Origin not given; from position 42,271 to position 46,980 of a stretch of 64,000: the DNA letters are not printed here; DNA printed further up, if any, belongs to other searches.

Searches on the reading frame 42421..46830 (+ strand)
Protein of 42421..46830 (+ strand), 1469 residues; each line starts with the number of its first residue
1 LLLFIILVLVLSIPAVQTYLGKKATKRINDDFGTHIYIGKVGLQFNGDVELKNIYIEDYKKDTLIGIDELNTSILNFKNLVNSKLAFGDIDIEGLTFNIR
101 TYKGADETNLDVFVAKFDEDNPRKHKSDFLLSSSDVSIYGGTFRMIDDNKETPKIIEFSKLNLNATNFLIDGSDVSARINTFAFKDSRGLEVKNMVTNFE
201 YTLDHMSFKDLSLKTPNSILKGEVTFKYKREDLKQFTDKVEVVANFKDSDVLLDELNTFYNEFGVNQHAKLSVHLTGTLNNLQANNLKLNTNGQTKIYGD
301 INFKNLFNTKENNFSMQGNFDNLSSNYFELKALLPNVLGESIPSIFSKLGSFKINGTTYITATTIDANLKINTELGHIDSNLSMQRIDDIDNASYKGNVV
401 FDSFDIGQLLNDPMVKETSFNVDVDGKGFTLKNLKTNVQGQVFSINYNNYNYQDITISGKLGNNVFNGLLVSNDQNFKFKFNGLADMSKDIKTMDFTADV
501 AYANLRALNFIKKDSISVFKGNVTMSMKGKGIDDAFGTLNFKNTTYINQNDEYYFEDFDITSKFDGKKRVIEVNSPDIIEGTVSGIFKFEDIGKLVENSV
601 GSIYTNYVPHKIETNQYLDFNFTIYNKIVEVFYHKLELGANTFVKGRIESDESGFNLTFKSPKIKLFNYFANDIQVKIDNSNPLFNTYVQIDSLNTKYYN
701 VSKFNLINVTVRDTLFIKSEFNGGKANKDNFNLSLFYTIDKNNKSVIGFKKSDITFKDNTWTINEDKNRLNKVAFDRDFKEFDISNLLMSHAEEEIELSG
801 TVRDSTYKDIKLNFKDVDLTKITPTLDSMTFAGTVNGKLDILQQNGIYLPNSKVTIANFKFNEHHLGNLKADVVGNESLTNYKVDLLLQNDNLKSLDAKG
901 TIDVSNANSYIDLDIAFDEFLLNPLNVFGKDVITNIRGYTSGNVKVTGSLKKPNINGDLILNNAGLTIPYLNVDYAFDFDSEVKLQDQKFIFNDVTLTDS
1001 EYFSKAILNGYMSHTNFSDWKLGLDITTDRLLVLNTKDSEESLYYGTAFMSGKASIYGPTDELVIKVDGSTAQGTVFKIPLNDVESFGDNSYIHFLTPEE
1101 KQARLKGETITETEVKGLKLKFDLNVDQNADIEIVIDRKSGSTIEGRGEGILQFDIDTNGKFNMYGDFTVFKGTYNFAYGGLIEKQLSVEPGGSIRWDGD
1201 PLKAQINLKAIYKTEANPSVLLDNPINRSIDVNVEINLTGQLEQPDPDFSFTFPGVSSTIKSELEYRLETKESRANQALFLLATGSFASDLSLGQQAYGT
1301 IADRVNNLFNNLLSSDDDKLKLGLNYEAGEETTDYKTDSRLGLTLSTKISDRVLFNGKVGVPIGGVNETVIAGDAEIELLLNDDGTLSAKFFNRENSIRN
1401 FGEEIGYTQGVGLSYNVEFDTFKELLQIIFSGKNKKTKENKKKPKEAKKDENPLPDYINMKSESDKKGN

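Call 73: search_protein_families(library=pfam, proteins=[window:42421-46830:+], max_evalue=0.001)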
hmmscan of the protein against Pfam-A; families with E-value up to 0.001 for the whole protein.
window:42421-46830:+ (1469 aa): 1 family
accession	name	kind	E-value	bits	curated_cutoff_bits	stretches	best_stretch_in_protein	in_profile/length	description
PF04357.19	TamB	-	1.2e-69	235.8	22.4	2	1005-1419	12-381/381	TamB, inner membrane protein subunit of TAM complex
